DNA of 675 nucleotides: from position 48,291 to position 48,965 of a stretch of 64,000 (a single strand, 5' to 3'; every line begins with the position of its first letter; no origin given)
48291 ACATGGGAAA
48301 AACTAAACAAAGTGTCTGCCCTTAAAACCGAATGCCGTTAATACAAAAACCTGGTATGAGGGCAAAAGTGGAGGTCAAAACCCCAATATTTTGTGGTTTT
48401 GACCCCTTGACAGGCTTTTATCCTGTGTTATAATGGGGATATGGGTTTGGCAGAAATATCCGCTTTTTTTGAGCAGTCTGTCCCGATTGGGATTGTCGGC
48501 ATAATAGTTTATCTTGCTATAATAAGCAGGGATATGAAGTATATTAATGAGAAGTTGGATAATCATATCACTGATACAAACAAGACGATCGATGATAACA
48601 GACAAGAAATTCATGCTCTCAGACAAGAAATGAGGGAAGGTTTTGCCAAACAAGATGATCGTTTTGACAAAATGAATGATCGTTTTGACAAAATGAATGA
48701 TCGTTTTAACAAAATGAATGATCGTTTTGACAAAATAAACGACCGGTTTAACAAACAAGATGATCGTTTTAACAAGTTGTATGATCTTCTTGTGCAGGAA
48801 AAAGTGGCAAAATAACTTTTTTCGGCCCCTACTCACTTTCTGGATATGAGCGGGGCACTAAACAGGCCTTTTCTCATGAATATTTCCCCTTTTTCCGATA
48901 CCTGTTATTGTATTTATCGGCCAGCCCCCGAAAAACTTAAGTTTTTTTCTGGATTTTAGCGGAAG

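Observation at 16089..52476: Expanded family of leaderless TM/coiled-coil genes with a fixed promoter geometry and length-variable stalks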

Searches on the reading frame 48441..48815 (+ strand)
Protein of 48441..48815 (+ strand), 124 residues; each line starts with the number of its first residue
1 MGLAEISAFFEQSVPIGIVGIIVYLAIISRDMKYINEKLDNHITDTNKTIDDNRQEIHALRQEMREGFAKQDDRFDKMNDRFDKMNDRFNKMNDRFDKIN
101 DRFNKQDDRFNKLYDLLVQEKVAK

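Call 3: search_protein_families(library=pfam, proteins=[window:48441-48815:+], max_evalue=1)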
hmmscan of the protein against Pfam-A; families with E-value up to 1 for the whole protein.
window:48441-48815:+ (124 aa): 40 families (the best 25 are shown)
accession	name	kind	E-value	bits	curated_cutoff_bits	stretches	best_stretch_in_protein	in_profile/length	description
PF06295.17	ZapG-like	-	9.3e-06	26.1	33.5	1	18-99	2-80/123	Z-ring associated protein G-like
PF14942.11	Muted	-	0.00038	21.1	26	1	31-115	55-140/146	Organelle biogenesis, Muted-like protein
PF10368.14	YkyA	-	0.00086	19.5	28.8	1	37-116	32-109/186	Putative cell-wall binding lipoprotein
PF07889.17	DUF1664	-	0.001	19.6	34.6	1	14-113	8-113/124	Protein of unknown function (DUF1664)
PF01519.22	DUF16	-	0.0014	19.5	40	1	33-100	37-103/104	Protein of unknown function DUF16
PF03938.19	OmpH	-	0.0025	18.5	32.4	1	30-106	15-92/141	Outer membrane protein (OmpH-like)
PF06419.17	COG6_N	-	0.0027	18.3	27.4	1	72-113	39-80/114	Conserved oligomeric complex COG6, N-terminal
PF04108.17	ATG17_like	-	0.0027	17.7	43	1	30-110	144-252/355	Autophagy protein ATG17-like domain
PF02646.22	RmuC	-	0.003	17.2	26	1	48-105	222-280/291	RmuC family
PF05929.16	Phage_GPO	-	0.0041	17.2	33.6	1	34-110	175-251/268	Phage capsid scaffolding protein (GPO) serine peptidase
PF02601.20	Exonuc_VII_L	-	0.0044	17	35.9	1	44-107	158-225/315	Exonuclease VII, large subunit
PF19111.5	DUF5798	-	0.0051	17.4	27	0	70-113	5-48/89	Family of unknown function (DUF5798)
PF09325.15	Vps5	-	0.0058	16.7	27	1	48-113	124-189/236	Vps5 C terminal like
PF25764.1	KIF21A_4th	-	0.0064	16.6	33.1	1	30-102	50-119/183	KIF21A-like domain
PF04102.17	SlyX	-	0.007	17.4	30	1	37-66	20-49/67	SlyX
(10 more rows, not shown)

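Call 4: search_protein_families(library=ncbifam, proteins=[window:48441-48815:+], max_evalue=1)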
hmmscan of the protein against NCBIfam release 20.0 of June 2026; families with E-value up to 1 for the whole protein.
window:48441-48815:+ (124 aa): 28 families (the best 25 are shown)
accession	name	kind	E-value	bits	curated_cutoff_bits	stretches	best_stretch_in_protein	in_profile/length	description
NF008672.1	PRK11677.1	equivalog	6.6e-05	22.8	150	1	18-113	7-98/133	Z-ring associated protein ZapG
TIGR03319.1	RNase_Y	equivalog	0.00077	18.1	454.35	1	29-112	39-122/514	ribonuclease Y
NF033885.1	conj_TraP_IncI1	equivalog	0.00095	19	135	1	43-106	77-140/217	conjugal transfer protein TraP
TIGR02168.1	SMC_prok_B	equivalog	0.001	16.9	567.35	1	37-119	871-956/1181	chromosome segregation protein SMC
NF045487.1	ASRP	equivalog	0.0014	17.4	300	1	38-112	373-447/593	archaea-specific SMC-related protein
NF002572.0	PRK02224.1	equivalog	0.0015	16.9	1087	1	36-116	365-448/888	DNA double-strand break repair ATPase Rad50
TIGR03930.1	WXG100_ESAT6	subfamily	0.0023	18.1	44.85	1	38-109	15-87/90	WXG100 family type VII secretion target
NF052320.1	Cbp1_fam_LP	subfamily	0.0024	17.4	90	1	31-114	113-192/286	Cbp1 family collagen-binding glycoprotein adhesin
TIGR04527.1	mycoplas_twoTM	subfamily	0.0025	17.5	125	1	17-113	14-119/248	MG_279/MG_280 family protein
NF049847.1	FtsL_COG5462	equivalog_domain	0.0033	17.1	50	1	18-64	7-53/85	cell division protein FtsL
NF053525.1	thylo_ssr2422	subfamily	0.0036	17.7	38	1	73-111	9-47/77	ssr2422 family thylakoid membrane protein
NF038218.1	IcmG_DotF_IVB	equivalog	0.0062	16.2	200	1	42-114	114-186/266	type IVB secretion system protein IcmG/DotF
NF043058.1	T4SS_LegC2C7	subfamily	0.012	14.6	350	1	32-105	236-309/348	LegC2/C7 family Dot/Icm T4SS effector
NF033928.1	alph_xenorhab_A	subfamily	0.014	14.7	125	1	29-106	124-302/339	alpha-xenorhabdolysin family binary toxin subunit A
NF047368.1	collar_FlbB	equivalog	0.03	14.1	110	1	45-102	64-121/193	periplasmic-type flagellar collar protein FlbB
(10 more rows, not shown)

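Call 16: find_homologous_proteins(query=window:48441-48815:+, max_evalue=0.001)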
Query window:48441-48815:+ (124 aa): 12 proteins with E <= 0.001 among 51 candidates.
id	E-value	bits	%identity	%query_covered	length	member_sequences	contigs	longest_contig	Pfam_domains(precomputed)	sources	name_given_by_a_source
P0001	1.2e-23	101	48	98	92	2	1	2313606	-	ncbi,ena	-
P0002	6.0e-22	96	48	100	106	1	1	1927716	-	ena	-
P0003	9.6e-22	95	48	98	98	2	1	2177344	-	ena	-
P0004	1.3e-21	95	66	65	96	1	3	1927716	-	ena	-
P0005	7.2e-21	92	63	63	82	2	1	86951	-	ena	-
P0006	3.1e-19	87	69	51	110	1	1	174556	-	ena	-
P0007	2.9e-18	84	58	60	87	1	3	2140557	-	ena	-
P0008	1.7e-17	82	59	53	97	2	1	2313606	-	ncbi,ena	-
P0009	3.0e-16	78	62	55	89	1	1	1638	-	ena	-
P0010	2.0e-7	49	46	55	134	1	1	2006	PF02646.23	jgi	-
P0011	4.6e-5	42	47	43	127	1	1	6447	PF02646.23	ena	-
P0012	6.6e-4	38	36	58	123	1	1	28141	-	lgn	-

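Call 24: search_protein_representatives(alignment_id=A1)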
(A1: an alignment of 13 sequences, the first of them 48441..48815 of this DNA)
Query: 13 sequences, 93 profile positions. Proteins with E-value up to 0.001 (for the whole library): 278; up to 1e-10: 49; up to 1e-30: 2. The best 150 are listed.
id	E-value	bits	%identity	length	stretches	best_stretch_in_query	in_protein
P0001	2.4e-34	133.5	-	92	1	1-91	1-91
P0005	1.1e-31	125.0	-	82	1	1-90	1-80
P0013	4.6e-30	119.8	-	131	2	1-75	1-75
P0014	3.2e-25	104.3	-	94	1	1-90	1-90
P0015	4.2e-25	103.9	-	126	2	1-71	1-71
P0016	1.8e-22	95.4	-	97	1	1-92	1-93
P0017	3.9e-22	94.4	-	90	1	1-88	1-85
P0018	8.8e-22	93.2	-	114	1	1-90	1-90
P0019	3.0e-20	88.3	-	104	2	1-49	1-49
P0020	4.5e-20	87.8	-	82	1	1-61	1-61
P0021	2.2e-19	85.6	-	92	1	8-86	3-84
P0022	6.5e-19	84.0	-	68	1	1-61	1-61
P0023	8.4e-19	83.7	-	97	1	1-88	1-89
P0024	2.3e-17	79.1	-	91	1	3-91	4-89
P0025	6.0e-17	77.8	-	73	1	1-61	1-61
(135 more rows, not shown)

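Call 26: find_related_loci(query=A1, collection=genome_contigs, flank=3000)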
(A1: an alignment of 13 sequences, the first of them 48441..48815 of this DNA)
Query A1 (124 aa) in genome_contigs; peptide patterns used: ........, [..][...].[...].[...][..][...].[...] (x = any residue, [..] = any of these).
248 stretches matched a pattern; 41 encode a relative of the query (tblastn E <= 1e-3); 39 distinct loci.
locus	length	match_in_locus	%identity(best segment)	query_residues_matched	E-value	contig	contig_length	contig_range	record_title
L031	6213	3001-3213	64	1-78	3e-29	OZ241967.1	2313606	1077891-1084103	MAG: Bdellovibrionales bacterium isolate 18183e43-9e19-4b4c-84d8-5252462bff35 genome assembly, chromosome: 1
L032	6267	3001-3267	48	1-121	5e-28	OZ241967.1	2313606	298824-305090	MAG: Bdellovibrionales bacterium isolate 18183e43-9e19-4b4c-84d8-5252462bff35 genome assembly, chromosome: 1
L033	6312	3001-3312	45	1-121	3e-27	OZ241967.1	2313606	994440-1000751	MAG: Bdellovibrionales bacterium isolate 18183e43-9e19-4b4c-84d8-5252462bff35 genome assembly, chromosome: 1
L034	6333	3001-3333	49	1-121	1e-23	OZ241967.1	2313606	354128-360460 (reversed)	MAG: Bdellovibrionales bacterium isolate 18183e43-9e19-4b4c-84d8-5252462bff35 genome assembly, chromosome: 1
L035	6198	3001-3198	59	1-66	1e-23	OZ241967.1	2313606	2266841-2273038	MAG: Bdellovibrionales bacterium isolate 18183e43-9e19-4b4c-84d8-5252462bff35 genome assembly, chromosome: 1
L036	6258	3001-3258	46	1-103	4e-21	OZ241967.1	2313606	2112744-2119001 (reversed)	MAG: Bdellovibrionales bacterium isolate 18183e43-9e19-4b4c-84d8-5252462bff35 genome assembly, chromosome: 1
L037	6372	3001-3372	40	1-122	7e-21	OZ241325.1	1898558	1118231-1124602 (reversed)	MAG: Bdellovibrionales bacterium isolate 5873daf7-f675-449b-b565-b58649f8c905 genome assembly, chromosome: 1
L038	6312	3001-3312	44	1-103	4e-20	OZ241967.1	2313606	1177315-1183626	MAG: Bdellovibrionales bacterium isolate 18183e43-9e19-4b4c-84d8-5252462bff35 genome assembly, chromosome: 1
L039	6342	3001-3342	37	1-106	1e-19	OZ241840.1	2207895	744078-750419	MAG: Bdellovibrionales bacterium isolate c863a131-a975-4ce1-8af7-b9d89bf78701 genome assembly, chromosome: 1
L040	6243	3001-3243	44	9-78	3e-14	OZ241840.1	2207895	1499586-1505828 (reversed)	MAG: Bdellovibrionales bacterium isolate c863a131-a975-4ce1-8af7-b9d89bf78701 genome assembly, chromosome: 1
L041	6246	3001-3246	47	1-89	1e-13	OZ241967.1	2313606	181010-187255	MAG: Bdellovibrionales bacterium isolate 18183e43-9e19-4b4c-84d8-5252462bff35 genome assembly, chromosome: 1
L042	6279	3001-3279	33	2-89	9e-13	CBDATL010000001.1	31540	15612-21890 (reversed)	MAG: Bdellovibrionales bacterium isolate 5873daf7-f675-449b-b565-b58649f8c905 genome assembly, contig: contig_1, whole g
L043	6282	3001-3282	28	2-121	2e-12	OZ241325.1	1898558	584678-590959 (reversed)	MAG: Bdellovibrionales bacterium isolate 5873daf7-f675-449b-b565-b58649f8c905 genome assembly, chromosome: 1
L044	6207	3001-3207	42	10-85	5e-12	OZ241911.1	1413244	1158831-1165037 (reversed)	MAG: Bdellovibrionales bacterium isolate 2a0883f5-1c08-4b5e-a1ca-e6d15833d1a1 genome assembly, chromosome: 1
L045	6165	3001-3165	36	28-121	8e-12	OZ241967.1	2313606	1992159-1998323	MAG: Bdellovibrionales bacterium isolate 18183e43-9e19-4b4c-84d8-5252462bff35 genome assembly, chromosome: 1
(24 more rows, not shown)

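Call 61: predict_structure(alignment_id=A1)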
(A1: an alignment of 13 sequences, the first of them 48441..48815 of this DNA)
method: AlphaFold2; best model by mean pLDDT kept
length: 124 residues; sequences in the alignment: 13
mean_pLDDT: 81.8   pTM: 0.36
mean pLDDT of the five models: 81.8, 81.1, 80.5, 78.9, 78.2
residues with pLDDT >= 90: 29; 70-90: 76; 50-70: 16; < 50: 3
segments of 3 or more residues with pLDDT < 50: none
pLDDT, mean of each block of 10 residues (from residue 1): 53 60 78 83 85 86 84 88 94 93 90 89 80
secondary structure, 60 per line:
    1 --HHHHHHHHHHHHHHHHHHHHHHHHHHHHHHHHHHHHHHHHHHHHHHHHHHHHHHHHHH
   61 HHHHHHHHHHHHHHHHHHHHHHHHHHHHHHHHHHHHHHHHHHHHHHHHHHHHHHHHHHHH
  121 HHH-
elements in order: H3-123

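Call 63: search_protein_families(library=phrogs, proteins=[window:48441-48815:+], max_evalue=0.01)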
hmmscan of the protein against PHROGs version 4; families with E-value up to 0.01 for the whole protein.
window:48441-48815:+ (124 aa): 15 families
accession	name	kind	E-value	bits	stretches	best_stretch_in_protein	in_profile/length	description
phrog_1009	-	unknown function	6.2e-08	33.7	1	18-94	18-97/103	-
phrog_6701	-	unknown function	0.00016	22.5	1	34-93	64-122/169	-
phrog_739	-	lysis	0.00021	22.5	1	15-98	7-91/122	Rz-like spanin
phrog_12015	-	unknown function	0.00027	21.6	1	21-103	74-156/165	-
phrog_5553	-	unknown function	0.00054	21.2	1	56-114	4-62/114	-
phrog_11953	-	DNA, RNA and nucleotide metabolism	0.00075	20.3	1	68-114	9-52/154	exonuclease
phrog_2990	-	unknown function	0.001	20.3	1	33-106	22-94/133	-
phrog_10613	-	tail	0.0011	19.8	1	41-115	108-189/237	tail length tape measure protein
phrog_21066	-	unknown function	0.0012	19.8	0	72-114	91-133/228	-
phrog_1955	-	unknown function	0.0027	18.9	0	16-84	12-80/106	-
phrog_167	-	tail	0.0052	15.5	1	42-100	212-269/1555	tail length tape measure protein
phrog_1625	-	moron, auxiliary metabolic gene and host takeover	0.0058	17.7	0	3-105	3-109/110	involved in bacteriocin production or immunity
phrog_6440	-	unknown function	0.0061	17.6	1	20-114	4-96/186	-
phrog_5890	-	moron, auxiliary metabolic gene and host takeover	0.0068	16.4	1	39-115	125-198/374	tellurite resistance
phrog_4068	-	unknown function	0.0097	17.7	0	38-101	18-80/89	-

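Call 64: search_protein_families(library=padloc, proteins=[window:48441-48815:+], max_evalue=0.01)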
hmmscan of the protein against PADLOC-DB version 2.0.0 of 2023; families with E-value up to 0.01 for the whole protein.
window:48441-48815:+ (124 aa): 12 families
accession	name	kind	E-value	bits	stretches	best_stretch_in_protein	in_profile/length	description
PDLC00604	ZorA1|ZorA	-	0.00018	18.1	1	26-104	316-395/639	MotA/ExbB/TolQ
PDLC03839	LeoA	-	0.00046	17.4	1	52-116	478-543/559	-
PDLC00605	ZorA1|ZorA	-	0.00048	16.6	1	36-111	580-655/700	MotA/ExbB/TolQ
PDLC00503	JetC1|JetC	-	0.00051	16.2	1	30-120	246-336/1146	DUF3584 domain; MukB-like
PDLC03812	RTasRmuC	-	0.00064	16.4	1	17-118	15-112/439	DRT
PDLC03863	LmuB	-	0.00091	16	1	37-106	237-305/610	-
PDLC00601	ZorA1|ZorA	-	0.0019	14.9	1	26-117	541-636/699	MotA/ExbB/TolQ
PDLC03862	LmuB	-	0.0019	14.6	1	29-116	217-304/643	-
PDLC00602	ZorA1|ZorA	-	0.0024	14.7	1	52-116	332-396/648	MotA/ExbB/TolQ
PDLC03841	LeoBC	-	0.0052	13.9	1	28-113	496-590/601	-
PDLC00006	DruC1|DruC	-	0.0054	13.3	1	34-104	263-331/626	Unknown function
PDLC03842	LeoB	-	0.0096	12.8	0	37-104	273-342/568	-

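Call 76: find_related_loci(query=A1, collection=viral_contigs, flank=4000)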
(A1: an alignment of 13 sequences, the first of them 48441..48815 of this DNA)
Query A1 (124 aa) in viral_contigs; peptide patterns used: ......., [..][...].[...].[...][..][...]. (x = any residue, [..] = any of these).
311 stretches matched a pattern, but none encodes a relative of the query by tblastn (E <= 1e-3).

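Call 77: search_dna_similar(query=window:48441-48815:+, collection=phages, mode=protein, max_evalue=0.001, max_rows=10)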
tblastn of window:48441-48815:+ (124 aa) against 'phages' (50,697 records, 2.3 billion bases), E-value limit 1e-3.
Records with a match: 1; places in all: 1; records where one place covers at least 80% of the query: 0.
Best place of each record, by identity: <60% 1.
By first word of the organism name: Xylella 1.
By host as written in the record: Xylella fastidiosa subsp. multiplex IVIA5901 1.
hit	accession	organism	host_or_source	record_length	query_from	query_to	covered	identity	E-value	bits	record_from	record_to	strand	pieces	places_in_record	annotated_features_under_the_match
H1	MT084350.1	Xylella phage Xfas53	Xylella fastidiosa subsp. multiplex ...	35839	53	105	43%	37.7%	2e-4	45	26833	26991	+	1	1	hypothetical protein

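Call 83: search_solved_structures(query=A1, max_evalue=1)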
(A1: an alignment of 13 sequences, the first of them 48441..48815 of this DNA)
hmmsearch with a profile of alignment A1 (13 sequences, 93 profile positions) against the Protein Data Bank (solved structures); distinct sequences matched with E-value up to 1: 7.
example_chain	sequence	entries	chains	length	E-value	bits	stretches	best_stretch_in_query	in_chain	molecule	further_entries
3s84_A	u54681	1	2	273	0.038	17.5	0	28-89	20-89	Apolipoprotein A-IV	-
1kfm_A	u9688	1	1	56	0.25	14.8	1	38-80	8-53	MAJOR OUTER MEMBRANE LIPOPROTEIN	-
9rld_L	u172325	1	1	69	0.39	14.2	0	38-83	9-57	Major outer membrane lipoprotein Lpp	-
4eqm_A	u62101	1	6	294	0.4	14.2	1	16-75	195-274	Protein kinase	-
9ymt_A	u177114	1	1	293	0.4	14.2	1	16-75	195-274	Serine/Threonine Kinase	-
6jfv_B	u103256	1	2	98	0.41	14.1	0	32-90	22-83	Keratin, type II cytoskeletal 5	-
1eq7_A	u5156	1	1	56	0.43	14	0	38-80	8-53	OUTER MEMBRANE LIPOPROTEIN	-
